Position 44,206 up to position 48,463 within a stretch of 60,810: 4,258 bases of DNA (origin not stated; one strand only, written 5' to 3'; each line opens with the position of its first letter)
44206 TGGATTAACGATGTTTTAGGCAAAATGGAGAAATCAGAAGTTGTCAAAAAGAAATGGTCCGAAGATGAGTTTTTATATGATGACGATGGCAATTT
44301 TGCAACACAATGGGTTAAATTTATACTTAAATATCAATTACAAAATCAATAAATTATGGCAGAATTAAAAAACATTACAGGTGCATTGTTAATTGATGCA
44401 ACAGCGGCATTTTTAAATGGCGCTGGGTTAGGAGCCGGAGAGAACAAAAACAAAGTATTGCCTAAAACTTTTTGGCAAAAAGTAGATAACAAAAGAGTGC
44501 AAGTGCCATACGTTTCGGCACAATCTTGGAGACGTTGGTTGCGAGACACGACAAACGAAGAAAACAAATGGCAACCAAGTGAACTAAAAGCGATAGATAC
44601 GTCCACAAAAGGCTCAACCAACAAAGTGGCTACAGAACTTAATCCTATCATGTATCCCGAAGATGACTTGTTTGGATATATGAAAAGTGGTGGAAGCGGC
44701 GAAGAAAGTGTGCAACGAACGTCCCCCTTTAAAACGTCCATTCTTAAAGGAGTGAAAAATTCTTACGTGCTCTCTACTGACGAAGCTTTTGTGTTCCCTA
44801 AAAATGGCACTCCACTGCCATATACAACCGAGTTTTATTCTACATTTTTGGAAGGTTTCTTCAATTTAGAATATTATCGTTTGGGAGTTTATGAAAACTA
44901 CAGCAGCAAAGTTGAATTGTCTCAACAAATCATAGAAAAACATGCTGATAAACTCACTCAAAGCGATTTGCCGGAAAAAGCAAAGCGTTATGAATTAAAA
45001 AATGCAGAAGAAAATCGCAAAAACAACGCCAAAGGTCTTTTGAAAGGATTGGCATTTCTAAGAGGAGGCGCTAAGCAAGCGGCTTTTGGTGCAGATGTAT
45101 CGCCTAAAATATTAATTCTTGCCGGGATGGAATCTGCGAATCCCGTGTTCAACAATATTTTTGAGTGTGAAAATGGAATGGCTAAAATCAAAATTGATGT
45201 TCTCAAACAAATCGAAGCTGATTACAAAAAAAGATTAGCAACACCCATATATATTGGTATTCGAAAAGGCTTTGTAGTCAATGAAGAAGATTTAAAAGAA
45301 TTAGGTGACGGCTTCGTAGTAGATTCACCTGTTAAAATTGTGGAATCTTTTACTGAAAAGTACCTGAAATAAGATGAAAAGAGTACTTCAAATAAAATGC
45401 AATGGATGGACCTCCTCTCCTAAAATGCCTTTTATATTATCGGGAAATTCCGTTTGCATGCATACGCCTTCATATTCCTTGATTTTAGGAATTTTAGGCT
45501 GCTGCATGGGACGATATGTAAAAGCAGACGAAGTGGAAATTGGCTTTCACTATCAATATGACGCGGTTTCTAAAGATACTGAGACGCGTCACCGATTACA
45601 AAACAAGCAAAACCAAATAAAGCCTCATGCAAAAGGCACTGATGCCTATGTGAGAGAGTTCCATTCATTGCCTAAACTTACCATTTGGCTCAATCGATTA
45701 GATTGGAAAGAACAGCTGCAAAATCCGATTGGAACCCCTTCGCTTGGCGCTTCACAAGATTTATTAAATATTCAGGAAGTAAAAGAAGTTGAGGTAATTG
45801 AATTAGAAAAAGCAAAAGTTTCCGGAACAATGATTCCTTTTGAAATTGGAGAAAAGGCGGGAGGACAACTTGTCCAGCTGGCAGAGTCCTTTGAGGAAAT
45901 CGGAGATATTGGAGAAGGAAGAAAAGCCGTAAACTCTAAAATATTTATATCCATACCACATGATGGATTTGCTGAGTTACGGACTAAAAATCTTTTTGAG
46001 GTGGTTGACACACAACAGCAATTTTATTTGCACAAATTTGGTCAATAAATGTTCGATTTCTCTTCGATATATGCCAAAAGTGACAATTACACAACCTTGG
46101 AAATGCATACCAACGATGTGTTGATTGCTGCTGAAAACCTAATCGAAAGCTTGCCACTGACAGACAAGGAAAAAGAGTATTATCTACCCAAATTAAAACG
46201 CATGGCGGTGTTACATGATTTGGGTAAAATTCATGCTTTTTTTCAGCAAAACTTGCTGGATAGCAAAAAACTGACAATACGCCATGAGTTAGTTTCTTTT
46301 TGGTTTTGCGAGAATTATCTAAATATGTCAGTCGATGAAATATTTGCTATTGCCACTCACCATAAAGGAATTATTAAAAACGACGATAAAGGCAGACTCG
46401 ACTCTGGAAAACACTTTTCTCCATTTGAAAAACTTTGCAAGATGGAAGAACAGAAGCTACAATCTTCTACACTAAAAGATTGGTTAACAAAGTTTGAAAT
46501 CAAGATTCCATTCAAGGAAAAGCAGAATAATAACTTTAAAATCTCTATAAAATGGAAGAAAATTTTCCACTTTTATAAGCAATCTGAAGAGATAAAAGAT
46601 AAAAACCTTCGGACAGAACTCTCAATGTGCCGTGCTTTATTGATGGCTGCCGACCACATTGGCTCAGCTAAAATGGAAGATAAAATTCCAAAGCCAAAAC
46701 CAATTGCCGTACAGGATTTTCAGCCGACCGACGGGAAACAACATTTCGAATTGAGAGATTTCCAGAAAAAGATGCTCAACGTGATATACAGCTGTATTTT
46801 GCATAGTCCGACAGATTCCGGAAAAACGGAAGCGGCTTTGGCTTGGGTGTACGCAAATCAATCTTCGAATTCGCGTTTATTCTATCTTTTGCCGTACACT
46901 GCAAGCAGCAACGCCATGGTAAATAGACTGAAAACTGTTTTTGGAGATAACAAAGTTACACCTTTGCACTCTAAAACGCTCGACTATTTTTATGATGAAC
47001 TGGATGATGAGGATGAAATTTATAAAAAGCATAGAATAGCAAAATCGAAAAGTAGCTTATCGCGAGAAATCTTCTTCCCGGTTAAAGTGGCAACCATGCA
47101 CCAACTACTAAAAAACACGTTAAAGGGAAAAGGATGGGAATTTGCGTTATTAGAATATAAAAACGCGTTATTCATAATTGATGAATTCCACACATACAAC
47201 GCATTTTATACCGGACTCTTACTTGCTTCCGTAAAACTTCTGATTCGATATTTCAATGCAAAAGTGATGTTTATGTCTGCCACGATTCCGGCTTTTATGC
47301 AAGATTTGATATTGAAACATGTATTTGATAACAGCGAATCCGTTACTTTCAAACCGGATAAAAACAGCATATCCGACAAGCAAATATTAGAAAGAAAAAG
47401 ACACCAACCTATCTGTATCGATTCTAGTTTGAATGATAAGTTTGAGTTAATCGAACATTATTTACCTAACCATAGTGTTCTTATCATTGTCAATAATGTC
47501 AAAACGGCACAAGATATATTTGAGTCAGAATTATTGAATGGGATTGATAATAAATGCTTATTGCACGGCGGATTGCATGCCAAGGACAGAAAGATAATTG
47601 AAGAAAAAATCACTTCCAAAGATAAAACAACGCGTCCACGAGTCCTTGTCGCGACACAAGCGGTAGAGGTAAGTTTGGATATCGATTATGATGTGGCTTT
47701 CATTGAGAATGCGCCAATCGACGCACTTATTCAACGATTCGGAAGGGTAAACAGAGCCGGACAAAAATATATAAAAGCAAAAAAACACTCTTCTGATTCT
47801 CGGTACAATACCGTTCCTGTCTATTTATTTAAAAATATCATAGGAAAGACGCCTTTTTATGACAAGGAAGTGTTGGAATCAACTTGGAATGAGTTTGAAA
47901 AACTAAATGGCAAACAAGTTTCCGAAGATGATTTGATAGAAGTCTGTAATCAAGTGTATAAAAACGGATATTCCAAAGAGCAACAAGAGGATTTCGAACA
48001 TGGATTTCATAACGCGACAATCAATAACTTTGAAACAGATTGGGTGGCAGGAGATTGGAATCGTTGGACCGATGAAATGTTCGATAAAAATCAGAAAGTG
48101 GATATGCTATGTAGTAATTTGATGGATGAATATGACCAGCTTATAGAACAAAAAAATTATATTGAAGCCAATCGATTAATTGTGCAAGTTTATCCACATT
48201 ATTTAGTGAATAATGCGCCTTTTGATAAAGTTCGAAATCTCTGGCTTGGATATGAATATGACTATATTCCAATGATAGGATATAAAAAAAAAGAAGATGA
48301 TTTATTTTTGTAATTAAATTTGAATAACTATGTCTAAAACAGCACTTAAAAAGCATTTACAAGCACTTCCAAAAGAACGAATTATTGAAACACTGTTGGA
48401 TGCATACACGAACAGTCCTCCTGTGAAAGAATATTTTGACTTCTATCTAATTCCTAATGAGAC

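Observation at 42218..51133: Type I-B-ordered CRISPR-Cas island with no cas6 and an unplaceable large subunit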

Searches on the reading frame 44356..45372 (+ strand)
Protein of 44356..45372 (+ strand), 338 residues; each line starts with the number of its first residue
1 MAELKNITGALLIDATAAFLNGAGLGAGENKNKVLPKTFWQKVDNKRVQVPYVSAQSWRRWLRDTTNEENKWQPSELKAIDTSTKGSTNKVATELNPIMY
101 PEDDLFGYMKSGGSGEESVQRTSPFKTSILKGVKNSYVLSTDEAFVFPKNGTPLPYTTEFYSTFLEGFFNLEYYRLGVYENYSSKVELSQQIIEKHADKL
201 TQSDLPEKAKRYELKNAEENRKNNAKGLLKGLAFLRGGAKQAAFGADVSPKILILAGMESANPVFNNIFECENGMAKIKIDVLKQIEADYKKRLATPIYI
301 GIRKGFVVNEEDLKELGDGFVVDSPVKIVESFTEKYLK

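Call 7: search_protein_families(library=ncbifam, proteins=[window:44356-45372:+], max_evalue=0.01)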
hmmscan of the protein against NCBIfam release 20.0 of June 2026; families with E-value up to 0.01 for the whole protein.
window:44356-45372:+ (338 aa): 2 families
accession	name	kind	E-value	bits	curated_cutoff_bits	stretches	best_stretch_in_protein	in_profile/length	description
TIGR02585.1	cas_Cst2_DevR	exception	1.6e-44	152.3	72.75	1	41-327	23-309/321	type I-B CRISPR-associated protein Cas7/Cst2/DevR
TIGR01875.1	cas_MJ0381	subfamily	1.1e-27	96.7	67.3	1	42-265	28-239/240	DevR family CRISPR-associated autoregulator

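Call 8: search_protein_families(library=pfam, proteins=[window:44356-45372:+], max_evalue=0.01)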
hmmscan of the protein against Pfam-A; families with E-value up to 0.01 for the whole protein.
window:44356-45372:+ (338 aa): 1 family
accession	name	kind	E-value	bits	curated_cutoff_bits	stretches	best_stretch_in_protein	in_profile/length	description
PF01905.21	DevR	-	8.4e-09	35.4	23.8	1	41-266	33-259/270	CRISPR-associated negative auto-regulator DevR/Csa2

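Call 10: search_protein_families(library=padloc, proteins=[window:44356-45372:+], max_evalue=0.1)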
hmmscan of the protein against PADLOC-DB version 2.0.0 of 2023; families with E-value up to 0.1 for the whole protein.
window:44356-45372:+ (338 aa): 9 families
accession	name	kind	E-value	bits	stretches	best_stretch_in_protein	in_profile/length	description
PDLC00961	Cas7b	-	4.3e-45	152.3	1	41-327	23-309/321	"CRISPR-associated protein Cas7/Cst2/DevR, subtype I-B/TNEAP"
PDLC01300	Cas7b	-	6e-45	151.7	1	41-315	23-255/266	CAS-I-B; effector_G7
PDLC01455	Cas7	-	1.8e-28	97.8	1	7-333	4-266/268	CAS-I; effector_G7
PDLC00960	Cas7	-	3e-28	96.7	1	42-265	28-239/240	CRISPR-associated autoregulator DevR family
PDLC01263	Cas7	-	9.9e-25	85.5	1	41-265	21-205/205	CAS-I; effector_G7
PDLC01610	Cas7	-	9.2e-10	36.2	1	91-266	83-227/241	CAS-I; effector_G7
PDLC01493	Cas7b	-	0.00088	16.8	1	38-140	25-126/347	CAS-I-B; effector_G7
PDLC01572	typeIV_Cas7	-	0.0093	13.2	1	11-67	10-62/280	CAS-IV-A; effector_G7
PDLC01724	typeIV_Cas7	-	0.019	12.6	1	29-66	25-62/329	Csf2_0_IV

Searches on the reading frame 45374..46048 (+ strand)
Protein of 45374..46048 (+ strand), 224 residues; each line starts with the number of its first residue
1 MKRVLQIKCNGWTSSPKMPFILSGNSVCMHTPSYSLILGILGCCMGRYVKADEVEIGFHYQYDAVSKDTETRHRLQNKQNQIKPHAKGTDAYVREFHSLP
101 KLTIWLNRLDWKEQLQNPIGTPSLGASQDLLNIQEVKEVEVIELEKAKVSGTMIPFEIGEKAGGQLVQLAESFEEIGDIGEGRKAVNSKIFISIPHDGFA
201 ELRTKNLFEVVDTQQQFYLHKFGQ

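Call 7: search_protein_families(library=ncbifam, proteins=[window:45374-46048:+], max_evalue=0.01)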
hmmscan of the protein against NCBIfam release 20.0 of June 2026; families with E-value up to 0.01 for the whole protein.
window:45374-46048:+ (224 aa): 1 family
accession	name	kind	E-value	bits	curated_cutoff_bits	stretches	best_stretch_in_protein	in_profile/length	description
TIGR01895.1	cas_Cas5t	exception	4.4e-19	68.9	96.7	1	3-171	2-177/217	type I-B CRISPR-associated protein Cas5b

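Call 8: search_protein_families(library=pfam, proteins=[window:45374-46048:+], max_evalue=0.01)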
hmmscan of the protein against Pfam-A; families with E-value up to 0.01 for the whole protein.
window:45374-46048:+ (224 aa): 0 families

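Call 10: search_protein_families(library=padloc, proteins=[window:45374-46048:+], max_evalue=0.1)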
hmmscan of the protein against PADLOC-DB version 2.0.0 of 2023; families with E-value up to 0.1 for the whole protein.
window:45374-46048:+ (224 aa): 9 families
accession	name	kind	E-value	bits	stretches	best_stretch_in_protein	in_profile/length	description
PDLC01197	Cas5b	-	7e-77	256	1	3-222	2-214/215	CAS-I-B; effector_G5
PDLC00947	Cas5b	-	1.2e-19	68.9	1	3-171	2-177/217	"CRISPR-associated protein Cas5, subtype I-B/TNEAP"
PDLC01271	Cas5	-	3.7e-06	25.1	1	32-147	27-139/170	CAS-I-B; effector_G5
PDLC01453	Cas5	-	5.2e-06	24.5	1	31-174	29-167/205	CAS-I; effector_G5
PDLC01306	Cas5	-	1.2e-05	23.6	1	31-150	26-145/174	CAS-I; effector_G5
PDLC01644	Cas5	-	0.014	13.7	1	30-145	26-148/192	CAS-I; effector_G5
PDLC01369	Cas5e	-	0.014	13.4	1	29-70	24-63/163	CAS-I-E; effector_G5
PDLC01258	Cas5e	-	0.015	13.3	1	29-97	24-96/165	CAS-I-E; effector_G5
PDLC00951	Cas5b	-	0.039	11.7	0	115-147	127-160/241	"CRISPR-associated protein Cas5, subtype I-B/HMARI"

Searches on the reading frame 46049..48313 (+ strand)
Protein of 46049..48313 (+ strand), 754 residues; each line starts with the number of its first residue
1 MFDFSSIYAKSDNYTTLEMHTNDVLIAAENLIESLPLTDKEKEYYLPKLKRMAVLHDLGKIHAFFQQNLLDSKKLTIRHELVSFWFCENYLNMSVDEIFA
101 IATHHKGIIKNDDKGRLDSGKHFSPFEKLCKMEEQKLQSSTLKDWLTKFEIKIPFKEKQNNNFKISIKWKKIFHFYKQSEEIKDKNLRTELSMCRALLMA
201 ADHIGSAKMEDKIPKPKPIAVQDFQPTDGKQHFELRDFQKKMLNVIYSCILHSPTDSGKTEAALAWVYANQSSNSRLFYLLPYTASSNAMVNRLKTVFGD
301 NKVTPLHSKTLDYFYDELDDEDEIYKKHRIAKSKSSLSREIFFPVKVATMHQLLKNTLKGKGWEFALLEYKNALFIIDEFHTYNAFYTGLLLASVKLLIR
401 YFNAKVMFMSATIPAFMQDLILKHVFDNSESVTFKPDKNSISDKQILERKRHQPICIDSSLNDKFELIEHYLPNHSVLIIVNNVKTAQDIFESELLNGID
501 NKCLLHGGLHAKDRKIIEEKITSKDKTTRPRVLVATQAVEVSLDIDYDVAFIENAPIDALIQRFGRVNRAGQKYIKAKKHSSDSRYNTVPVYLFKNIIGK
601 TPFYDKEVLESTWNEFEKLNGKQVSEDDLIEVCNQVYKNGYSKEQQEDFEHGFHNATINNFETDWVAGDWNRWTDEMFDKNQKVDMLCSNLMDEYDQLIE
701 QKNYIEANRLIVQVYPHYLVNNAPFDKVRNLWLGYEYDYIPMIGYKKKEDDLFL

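Call 7: search_protein_families(library=ncbifam, proteins=[window:46049-48313:+], max_evalue=0.01)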
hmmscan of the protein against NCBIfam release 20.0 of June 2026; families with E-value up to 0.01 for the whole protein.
window:46049-48313:+ (754 aa): 12 families
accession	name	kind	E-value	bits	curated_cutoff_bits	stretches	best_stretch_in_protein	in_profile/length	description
TIGR01587.1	cas3_core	equivalog_domain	8.5e-65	219.2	102.45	1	250-577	3-326/358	CRISPR-associated helicase Cas3'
TIGR02621.3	cas3_GSU0051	exception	8.5e-43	147.2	400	2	364-633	161-422/854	type I-G CRISPR-associated helicase/endonuclease Cas3g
NF007248.0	PRK09694.1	equivalog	2.3e-31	108.7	569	1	250-674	305-765/878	CRISPR-associated helicase/endonuclease Cas3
TIGR01596.1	cas3_HD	equivalog_domain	1.7e-18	67.3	43.45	1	17-207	1-178/178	CRISPR-associated endonuclease Cas3''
TIGR04121.1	DEXH_lig_assoc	equivalog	4.3e-08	31.3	850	1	375-570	144-346/804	ligase-associated DNA damage response DEXH box helicase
TIGR02562.1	cas3_yersinia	equivalog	1.1e-07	30.1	565.95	1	517-572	826-881/1110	type I-F CRISPR-associated helicase Cas3f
TIGR03158.1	cas3_cyano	exception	4.7e-07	29.3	69.1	1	373-567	147-356/357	type I-D CRISPR-associated helicase Cas3'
NF004066.1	PRK05580.1-3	equivalog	1.7e-05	23.3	813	1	161-309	182-333/788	primosomal protein N'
NF008394.0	PRK11192.1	equivalog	0.00017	20.6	507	1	448-573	218-344/441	ATP-dependent RNA helicase SrmB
NF038317.1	DISARM_DrmD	equivalog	0.00026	19.4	610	1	491-574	526-612/1021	DISARM system SNF2-like helicase DrmD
NF053631.1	RNA_helic_CshA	equivalog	0.00044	19.3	646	1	405-573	174-334/434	degradosome RNA helicase CshA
NF058576.1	EntV_fam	equivalog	0.0036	17.3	130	1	609-713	38-136/162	EntV family bacteriocin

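Call 8: search_protein_families(library=pfam, proteins=[window:46049-48313:+], max_evalue=0.01)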
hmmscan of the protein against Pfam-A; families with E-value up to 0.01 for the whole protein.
window:46049-48313:+ (754 aa): 5 families
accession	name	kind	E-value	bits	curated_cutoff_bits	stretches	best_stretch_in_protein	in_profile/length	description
PF22590.2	Cas3-like_C_2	-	6.4e-26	91.1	27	1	475-570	3-104/106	CRISPR-associated nuclease/helicase Cas3, C-terminal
PF00270.35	DEAD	-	4.3e-13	49.8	26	1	237-419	2-166/167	DEAD/DEAH box helicase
PF00271.37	Helicase_C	-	2e-11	44.5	23.5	1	464-571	2-110/110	Helicase conserved C-terminal domain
PF04851.21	ResIII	-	2.6e-06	27.9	22.5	1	235-413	4-162/164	Type III restriction enzyme, res subunit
PF18019.7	Cas3_HD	-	3.3e-05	24.4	23.1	1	14-207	12-203/207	Cas3, HD domain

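Call 10: search_protein_families(library=padloc, proteins=[window:46049-48313:+], max_evalue=0.1)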
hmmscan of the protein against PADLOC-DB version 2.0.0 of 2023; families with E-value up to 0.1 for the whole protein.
window:46049-48313:+ (754 aa): 44 families (the best 25 are shown)
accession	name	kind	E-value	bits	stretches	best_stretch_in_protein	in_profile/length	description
PDLC01761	Cas3b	-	3.3e-200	665.3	1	5-750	2-699/705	-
PDLC01762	Cas3b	-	1.3e-106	355.8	1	7-750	2-686/692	-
PDLC01757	Cas3b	-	5e-86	287.7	1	6-702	3-608/676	-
PDLC02079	Cas3b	-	3e-71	238.5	1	5-640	3-586/691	-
PDLC01710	Cas3a1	-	8.4e-69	230.8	1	250-634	222-603/745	Cas3_1_CAS-I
PDLC00938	Cas3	-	2.2e-65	219.2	1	250-577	3-326/358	CRISPR-associated helicase Cas3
PDLC01252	Cas3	-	2.8e-64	215.6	1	250-618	3-323/324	CAS-I; effector_G3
PDLC01767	Cas3e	-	1.6e-61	206.7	1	7-645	25-569/680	-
PDLC02081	Cas3b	-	5.7e-55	185.1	1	7-701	6-633/705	-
PDLC02080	Cas3b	-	2.4e-48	163.1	1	16-695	20-666/709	-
PDLC01759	Cas3b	-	4.3e-43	146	1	13-662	7-612/711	-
PDLC01770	Cas3g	-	2.6e-41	139.9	3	364-670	141-423/733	-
PDLC01765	Cas3c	-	4.8e-41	139.4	1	7-581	13-470/612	-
PDLC02082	Cas3b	-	1.7e-38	130.5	1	11-669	6-636/734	-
PDLC01760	Cas3b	-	1.2e-36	124.4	1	11-605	8-597/734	-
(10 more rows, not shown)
